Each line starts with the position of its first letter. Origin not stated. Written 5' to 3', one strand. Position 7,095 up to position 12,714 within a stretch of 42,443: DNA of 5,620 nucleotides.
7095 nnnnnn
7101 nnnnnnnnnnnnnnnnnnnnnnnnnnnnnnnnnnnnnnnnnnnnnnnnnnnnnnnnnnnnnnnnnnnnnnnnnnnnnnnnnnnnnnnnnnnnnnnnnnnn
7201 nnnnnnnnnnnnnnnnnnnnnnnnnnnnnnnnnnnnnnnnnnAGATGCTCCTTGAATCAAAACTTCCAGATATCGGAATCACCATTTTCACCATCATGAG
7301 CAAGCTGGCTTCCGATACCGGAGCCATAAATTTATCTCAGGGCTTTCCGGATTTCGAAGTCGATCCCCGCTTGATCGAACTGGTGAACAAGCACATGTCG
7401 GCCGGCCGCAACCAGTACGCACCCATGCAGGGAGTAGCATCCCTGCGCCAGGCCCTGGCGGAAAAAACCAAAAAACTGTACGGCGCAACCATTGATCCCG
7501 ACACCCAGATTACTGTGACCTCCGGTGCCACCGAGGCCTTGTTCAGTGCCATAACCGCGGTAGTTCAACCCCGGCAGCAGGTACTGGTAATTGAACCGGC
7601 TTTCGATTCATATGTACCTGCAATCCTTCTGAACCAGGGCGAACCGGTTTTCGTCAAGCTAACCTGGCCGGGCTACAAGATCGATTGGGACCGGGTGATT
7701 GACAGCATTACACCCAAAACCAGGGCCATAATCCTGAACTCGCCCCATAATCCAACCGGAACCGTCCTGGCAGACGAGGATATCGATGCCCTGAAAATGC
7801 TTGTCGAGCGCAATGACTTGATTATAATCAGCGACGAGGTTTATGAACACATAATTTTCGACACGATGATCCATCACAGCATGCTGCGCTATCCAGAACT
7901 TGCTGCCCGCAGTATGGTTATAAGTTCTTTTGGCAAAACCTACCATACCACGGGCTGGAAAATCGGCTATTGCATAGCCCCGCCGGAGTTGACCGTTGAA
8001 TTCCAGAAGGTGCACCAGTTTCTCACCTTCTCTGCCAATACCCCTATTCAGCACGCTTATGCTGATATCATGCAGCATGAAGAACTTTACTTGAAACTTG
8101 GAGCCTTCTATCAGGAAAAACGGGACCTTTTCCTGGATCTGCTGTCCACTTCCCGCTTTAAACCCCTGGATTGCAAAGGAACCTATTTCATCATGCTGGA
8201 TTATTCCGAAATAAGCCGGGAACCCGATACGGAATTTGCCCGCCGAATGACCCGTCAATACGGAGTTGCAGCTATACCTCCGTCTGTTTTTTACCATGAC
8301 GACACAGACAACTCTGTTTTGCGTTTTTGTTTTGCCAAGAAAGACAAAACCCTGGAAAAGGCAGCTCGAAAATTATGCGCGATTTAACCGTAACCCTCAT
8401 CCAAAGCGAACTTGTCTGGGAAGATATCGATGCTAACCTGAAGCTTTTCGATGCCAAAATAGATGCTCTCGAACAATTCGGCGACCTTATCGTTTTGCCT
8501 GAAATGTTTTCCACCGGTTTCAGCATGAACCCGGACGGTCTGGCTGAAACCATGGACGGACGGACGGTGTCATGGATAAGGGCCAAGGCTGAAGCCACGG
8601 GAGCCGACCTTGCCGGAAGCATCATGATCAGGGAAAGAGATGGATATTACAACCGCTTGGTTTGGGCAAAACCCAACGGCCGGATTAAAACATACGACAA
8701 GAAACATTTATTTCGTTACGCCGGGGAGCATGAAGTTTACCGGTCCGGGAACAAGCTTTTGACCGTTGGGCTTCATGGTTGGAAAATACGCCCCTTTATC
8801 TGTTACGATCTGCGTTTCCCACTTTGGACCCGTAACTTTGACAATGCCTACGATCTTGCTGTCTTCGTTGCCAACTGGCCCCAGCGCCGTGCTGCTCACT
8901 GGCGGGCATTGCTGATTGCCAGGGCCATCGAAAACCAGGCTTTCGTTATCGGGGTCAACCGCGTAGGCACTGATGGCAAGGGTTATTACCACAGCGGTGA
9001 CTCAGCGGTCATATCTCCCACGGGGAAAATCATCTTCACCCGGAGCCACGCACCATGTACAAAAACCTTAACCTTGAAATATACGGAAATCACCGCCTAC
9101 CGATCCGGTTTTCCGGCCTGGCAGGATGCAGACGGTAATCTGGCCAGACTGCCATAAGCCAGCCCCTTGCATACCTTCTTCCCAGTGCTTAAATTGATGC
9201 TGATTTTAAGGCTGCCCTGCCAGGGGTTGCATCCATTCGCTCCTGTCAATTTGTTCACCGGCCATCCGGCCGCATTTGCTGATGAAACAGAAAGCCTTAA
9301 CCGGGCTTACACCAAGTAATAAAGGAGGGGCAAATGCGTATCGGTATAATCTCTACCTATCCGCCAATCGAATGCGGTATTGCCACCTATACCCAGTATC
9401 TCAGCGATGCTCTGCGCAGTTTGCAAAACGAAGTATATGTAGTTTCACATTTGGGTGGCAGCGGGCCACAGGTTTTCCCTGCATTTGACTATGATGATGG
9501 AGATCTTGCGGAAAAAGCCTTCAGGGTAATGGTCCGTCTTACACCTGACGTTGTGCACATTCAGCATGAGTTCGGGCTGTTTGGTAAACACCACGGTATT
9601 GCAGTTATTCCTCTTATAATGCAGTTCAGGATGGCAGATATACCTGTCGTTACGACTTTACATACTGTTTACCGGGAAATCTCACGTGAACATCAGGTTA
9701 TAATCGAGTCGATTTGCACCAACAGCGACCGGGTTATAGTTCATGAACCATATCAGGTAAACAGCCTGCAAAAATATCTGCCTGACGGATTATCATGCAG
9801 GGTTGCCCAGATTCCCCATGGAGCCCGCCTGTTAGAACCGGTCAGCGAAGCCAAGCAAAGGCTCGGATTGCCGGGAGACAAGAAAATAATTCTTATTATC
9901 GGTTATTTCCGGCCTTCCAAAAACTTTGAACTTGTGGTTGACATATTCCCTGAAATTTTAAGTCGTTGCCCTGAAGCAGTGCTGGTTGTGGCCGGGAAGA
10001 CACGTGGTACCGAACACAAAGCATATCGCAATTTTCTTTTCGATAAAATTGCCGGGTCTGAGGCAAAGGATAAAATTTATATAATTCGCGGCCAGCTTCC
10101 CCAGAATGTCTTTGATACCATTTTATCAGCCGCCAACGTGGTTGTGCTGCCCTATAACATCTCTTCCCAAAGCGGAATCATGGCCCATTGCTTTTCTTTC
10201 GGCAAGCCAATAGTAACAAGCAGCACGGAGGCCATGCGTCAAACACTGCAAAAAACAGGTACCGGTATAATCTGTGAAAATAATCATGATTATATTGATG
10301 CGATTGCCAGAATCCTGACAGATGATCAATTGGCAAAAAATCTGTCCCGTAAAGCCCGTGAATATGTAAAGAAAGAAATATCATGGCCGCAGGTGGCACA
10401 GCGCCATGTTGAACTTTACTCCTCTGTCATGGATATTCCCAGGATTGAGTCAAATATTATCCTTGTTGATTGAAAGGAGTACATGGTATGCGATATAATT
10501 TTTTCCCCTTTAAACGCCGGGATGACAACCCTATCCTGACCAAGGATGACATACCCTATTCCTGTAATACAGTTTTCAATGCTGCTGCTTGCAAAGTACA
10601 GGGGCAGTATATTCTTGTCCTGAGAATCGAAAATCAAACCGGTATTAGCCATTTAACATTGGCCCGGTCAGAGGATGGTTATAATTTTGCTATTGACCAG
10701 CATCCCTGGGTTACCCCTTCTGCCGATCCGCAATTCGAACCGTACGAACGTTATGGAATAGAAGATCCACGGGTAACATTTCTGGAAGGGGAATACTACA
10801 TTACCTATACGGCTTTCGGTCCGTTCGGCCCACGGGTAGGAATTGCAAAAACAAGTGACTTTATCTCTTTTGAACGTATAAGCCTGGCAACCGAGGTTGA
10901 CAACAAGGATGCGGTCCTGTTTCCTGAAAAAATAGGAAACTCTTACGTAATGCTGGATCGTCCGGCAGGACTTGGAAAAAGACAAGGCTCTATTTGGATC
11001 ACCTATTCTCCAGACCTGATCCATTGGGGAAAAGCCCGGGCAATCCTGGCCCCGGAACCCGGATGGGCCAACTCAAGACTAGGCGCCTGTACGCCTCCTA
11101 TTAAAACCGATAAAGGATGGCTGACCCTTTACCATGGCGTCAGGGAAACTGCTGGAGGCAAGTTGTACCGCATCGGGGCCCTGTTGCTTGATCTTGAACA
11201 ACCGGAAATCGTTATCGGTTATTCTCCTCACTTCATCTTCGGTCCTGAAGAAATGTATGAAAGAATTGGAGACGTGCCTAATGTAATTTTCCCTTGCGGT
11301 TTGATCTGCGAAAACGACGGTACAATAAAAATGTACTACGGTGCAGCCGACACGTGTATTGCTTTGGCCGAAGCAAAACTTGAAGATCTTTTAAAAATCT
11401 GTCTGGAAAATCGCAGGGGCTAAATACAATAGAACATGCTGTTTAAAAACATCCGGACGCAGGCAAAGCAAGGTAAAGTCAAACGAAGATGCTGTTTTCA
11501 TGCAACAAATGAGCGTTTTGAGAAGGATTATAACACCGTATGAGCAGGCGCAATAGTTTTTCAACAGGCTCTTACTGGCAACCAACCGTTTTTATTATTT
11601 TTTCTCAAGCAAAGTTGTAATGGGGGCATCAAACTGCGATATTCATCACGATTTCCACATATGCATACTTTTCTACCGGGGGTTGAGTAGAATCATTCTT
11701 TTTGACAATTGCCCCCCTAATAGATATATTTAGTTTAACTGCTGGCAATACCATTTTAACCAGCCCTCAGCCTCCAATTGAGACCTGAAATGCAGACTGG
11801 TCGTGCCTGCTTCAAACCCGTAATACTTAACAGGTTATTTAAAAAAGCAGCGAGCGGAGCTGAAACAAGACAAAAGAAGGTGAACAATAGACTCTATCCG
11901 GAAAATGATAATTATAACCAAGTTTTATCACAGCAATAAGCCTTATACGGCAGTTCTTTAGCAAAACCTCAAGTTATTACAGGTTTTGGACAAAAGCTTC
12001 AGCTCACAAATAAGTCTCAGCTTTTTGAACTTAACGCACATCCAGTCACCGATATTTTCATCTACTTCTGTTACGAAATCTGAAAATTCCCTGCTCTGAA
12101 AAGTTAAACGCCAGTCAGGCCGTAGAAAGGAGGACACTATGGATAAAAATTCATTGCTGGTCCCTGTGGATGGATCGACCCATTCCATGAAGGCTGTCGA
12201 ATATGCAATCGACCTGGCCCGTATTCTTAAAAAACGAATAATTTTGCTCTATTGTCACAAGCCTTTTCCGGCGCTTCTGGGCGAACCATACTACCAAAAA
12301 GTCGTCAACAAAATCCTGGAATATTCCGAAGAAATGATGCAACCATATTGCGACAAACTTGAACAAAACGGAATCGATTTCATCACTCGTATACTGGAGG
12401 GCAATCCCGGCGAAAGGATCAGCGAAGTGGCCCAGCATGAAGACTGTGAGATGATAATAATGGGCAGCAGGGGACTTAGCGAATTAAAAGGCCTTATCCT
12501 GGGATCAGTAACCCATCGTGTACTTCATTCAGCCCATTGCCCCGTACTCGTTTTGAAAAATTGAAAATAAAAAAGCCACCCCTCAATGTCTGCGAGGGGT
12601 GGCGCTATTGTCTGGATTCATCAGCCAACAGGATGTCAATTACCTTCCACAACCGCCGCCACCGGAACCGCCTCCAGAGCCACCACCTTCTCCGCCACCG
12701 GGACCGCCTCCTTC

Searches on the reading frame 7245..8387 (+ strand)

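Call 14: search_protein_families(library=pfam, proteins=[window:7245-8387:+], max_evalue=0.001)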
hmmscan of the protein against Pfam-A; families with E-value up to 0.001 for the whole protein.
window:7245-8387:+ (380 aa): 3 families
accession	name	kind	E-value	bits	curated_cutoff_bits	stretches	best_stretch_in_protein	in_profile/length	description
PF00155.27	Aminotran_1_2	-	7.4e-57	193.6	19.7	1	27-377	3-361/361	Aminotransferase class I and II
PF01041.23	DegT_DnrJ_EryC1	-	1.5e-08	34.7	19.8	1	88-197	42-145/360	DegT/DnrJ/EryC1/StrS aminotransferase family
PF00266.25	Aminotran_5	-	1.4e-05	24.7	21.5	1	54-198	31-176/371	Aminotransferase class-V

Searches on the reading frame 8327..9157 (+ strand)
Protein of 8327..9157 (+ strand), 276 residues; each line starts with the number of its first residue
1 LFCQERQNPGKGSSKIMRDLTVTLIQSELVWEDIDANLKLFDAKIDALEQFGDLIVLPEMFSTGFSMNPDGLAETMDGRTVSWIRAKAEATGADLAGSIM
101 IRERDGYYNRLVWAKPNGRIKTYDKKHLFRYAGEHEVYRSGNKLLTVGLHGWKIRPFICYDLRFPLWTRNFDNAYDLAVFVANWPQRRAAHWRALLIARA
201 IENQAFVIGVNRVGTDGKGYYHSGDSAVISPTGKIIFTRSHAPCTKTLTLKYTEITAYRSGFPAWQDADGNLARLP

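Call 81: search_protein_families(library=pfam, proteins=[window:8327-9157:+], max_evalue=0.0001)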
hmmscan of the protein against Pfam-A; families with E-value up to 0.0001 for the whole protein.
window:8327-9157:+ (276 aa): 1 family
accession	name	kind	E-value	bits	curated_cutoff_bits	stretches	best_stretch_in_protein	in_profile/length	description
PF00795.27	CN_hydrolase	-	1.6e-31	110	23.2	1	21-240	1-235/256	Carbon-nitrogen hydrolase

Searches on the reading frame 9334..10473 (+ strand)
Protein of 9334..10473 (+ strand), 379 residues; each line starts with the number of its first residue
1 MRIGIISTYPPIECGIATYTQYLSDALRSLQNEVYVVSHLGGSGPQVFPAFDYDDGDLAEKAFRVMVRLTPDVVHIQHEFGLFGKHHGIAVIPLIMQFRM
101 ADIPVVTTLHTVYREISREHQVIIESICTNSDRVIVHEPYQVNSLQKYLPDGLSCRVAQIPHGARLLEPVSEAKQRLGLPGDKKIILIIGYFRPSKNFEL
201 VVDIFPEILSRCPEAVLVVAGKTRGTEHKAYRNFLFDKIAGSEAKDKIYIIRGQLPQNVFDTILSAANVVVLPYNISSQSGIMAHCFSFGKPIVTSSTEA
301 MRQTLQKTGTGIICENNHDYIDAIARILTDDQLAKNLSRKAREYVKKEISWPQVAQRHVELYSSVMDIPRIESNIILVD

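Call 14: search_protein_families(library=pfam, proteins=[window:9334-10473:+], max_evalue=0.001)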
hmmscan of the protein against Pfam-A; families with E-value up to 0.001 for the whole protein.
window:9334-10473:+ (379 aa): 3 families
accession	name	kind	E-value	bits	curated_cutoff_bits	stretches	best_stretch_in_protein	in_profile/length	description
PF00534.26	Glycos_transf_1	-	3e-19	69.6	26.4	1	172-343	4-171/172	Glycosyl transferases group 1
PF13692.12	Glyco_trans_1_4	-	2.9e-14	54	27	1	184-330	2-142/142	Glycosyl transferases group 1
PF13439.12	Glyco_transf_4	-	1.4e-09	38.6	28.5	1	15-163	3-165/170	Glycosyltransferase Family 4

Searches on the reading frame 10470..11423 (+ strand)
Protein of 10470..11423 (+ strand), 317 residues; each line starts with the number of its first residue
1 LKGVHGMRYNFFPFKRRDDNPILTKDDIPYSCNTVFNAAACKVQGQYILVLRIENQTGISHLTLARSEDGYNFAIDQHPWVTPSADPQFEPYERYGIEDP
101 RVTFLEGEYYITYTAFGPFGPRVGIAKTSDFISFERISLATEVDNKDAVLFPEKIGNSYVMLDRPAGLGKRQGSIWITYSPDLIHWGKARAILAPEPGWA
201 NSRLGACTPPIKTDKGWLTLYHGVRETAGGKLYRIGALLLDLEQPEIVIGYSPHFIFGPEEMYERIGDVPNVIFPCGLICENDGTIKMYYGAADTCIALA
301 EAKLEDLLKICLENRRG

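Call 14: search_protein_families(library=pfam, proteins=[window:10470-11423:+], max_evalue=0.001)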
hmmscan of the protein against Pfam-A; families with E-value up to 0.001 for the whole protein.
window:10470-11423:+ (317 aa): 1 family
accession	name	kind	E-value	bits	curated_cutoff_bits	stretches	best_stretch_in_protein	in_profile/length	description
PF04041.19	Glyco_hydro_130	-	4.9e-61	206.9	26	1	31-311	31-318/320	beta-1,4-mannooligosaccharide phosphorylase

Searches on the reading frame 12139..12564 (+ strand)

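Call 14: search_protein_families(library=pfam, proteins=[window:12139-12564:+], max_evalue=0.001)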
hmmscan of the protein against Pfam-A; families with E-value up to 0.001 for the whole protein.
window:12139-12564:+ (141 aa): 1 family
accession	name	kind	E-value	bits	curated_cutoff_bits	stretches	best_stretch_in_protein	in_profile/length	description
PF00582.32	Usp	-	1.7e-33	116.6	24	1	6-140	5-141/141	Universal stress protein family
